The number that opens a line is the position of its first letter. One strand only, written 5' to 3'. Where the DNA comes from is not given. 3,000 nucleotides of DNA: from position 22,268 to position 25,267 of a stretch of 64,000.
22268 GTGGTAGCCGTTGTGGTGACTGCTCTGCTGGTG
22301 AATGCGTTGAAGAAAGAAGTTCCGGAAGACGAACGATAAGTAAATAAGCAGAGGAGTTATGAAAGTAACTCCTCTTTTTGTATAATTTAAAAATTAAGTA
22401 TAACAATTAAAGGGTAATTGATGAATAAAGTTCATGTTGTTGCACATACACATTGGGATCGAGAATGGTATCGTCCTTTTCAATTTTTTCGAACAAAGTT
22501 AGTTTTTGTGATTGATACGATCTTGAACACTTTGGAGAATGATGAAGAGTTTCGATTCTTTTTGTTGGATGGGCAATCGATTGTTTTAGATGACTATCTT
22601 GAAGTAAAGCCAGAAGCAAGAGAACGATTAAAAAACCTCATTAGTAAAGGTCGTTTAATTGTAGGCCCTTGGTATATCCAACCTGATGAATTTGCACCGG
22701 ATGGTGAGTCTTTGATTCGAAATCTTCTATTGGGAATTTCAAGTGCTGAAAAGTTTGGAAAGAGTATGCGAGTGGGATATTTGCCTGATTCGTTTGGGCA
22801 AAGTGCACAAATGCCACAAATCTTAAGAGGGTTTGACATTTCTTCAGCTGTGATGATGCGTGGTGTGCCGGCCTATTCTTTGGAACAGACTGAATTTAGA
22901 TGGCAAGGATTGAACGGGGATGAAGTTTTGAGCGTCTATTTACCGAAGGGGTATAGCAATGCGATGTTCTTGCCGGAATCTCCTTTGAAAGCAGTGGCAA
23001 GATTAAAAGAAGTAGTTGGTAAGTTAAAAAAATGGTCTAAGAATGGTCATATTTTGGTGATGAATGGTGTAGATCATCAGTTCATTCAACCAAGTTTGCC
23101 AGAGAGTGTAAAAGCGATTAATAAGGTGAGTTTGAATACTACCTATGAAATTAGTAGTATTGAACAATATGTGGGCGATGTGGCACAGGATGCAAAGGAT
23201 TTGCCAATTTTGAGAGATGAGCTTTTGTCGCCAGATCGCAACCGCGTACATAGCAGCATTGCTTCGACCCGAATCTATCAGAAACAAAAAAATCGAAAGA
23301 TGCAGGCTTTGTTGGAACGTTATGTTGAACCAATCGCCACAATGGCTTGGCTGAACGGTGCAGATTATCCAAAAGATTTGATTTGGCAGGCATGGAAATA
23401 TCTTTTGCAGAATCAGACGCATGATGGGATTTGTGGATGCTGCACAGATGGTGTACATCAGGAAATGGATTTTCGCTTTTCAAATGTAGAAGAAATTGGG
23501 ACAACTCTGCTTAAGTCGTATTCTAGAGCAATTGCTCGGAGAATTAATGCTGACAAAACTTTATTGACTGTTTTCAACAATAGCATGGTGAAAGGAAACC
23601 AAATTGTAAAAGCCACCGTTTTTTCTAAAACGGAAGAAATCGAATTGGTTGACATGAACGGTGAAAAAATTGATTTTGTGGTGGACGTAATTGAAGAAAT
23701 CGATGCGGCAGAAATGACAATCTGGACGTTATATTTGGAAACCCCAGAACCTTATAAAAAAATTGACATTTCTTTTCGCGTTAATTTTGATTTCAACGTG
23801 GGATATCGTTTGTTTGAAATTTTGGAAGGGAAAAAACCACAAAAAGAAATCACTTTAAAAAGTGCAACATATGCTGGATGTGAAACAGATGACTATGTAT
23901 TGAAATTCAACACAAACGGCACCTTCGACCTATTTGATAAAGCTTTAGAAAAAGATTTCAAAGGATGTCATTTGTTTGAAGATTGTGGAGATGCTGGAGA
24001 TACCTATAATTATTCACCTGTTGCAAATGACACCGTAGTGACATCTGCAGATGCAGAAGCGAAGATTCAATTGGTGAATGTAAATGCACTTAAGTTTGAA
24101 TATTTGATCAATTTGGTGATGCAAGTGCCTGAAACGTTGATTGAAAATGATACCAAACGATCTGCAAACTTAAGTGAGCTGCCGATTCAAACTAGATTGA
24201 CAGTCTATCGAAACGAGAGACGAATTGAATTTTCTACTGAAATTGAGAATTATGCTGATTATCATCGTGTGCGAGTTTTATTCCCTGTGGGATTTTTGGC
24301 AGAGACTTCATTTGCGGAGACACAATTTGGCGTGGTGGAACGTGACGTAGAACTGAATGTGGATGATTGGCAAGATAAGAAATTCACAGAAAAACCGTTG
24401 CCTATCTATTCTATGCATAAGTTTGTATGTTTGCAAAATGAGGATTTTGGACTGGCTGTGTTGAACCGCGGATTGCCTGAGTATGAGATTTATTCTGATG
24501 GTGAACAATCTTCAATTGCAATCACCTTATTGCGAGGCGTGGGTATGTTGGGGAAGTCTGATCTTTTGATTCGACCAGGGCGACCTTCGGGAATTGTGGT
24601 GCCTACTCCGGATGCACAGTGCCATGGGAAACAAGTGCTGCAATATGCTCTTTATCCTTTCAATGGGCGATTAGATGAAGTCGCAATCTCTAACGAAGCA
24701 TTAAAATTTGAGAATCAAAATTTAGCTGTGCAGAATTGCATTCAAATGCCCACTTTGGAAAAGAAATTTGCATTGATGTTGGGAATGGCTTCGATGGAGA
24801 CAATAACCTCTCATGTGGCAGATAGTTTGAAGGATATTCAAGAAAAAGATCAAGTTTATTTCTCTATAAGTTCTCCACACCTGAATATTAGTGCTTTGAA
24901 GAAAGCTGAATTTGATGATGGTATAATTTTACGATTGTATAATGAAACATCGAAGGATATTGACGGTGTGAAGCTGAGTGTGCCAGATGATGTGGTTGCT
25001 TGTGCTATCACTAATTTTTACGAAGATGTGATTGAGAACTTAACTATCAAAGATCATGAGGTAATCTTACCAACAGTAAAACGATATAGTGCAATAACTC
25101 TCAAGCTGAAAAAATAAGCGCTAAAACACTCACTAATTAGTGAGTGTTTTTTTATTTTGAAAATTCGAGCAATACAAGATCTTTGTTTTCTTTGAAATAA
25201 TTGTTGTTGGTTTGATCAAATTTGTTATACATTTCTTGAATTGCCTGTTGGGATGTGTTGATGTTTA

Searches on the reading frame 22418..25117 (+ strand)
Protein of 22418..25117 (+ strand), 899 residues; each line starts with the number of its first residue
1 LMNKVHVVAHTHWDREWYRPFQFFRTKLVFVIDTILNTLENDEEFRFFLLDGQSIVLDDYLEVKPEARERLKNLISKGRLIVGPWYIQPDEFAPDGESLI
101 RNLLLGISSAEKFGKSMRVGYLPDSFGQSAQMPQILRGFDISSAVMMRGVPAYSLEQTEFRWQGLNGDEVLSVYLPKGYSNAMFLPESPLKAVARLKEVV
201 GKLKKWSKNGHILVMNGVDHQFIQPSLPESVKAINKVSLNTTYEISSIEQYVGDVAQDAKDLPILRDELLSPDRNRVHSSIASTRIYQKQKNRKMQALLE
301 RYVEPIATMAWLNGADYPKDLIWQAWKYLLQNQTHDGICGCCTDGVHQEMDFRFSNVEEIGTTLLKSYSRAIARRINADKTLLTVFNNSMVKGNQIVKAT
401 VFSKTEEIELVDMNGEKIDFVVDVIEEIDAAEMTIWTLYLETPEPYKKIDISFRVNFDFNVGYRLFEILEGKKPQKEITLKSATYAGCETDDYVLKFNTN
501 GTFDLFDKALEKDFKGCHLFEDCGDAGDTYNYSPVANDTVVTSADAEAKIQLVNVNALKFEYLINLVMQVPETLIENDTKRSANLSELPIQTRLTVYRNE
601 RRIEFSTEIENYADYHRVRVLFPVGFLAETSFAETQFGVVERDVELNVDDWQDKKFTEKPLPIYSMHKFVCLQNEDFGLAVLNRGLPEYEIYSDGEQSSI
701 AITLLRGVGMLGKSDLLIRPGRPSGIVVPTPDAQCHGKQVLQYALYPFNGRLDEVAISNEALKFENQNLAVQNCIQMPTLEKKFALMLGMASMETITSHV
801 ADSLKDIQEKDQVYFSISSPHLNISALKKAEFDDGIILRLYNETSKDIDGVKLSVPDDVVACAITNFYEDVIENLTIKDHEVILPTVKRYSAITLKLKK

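Call 17: search_protein_families(library=pfam, proteins=[window:22418-25117:+], max_evalue=0.001)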
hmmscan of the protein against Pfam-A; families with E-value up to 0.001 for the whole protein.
window:22418-25117:+ (899 aa): 4 families
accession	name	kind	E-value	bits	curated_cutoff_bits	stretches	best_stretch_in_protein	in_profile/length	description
PF01074.27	Glyco_hydro_38N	-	8.5e-45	153.7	25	1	4-263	1-267/270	Glycosyl hydrolases family 38 N-terminal domain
PF07748.19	Glyco_hydro_38C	-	2.4e-19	70.8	25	1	493-707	6-199/206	Glycosyl hydrolases family 38 C-terminal domain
PF09261.16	Alpha-mann_mid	-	2.6e-15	56.7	31.1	1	277-369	2-93/96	Alpha mannosidase middle domain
PF17677.7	Glyco_hydro38C2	-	1.9e-08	34.7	22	1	822-890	2-59/72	Glycosyl hydrolases family 38 C-terminal beta sandwich domain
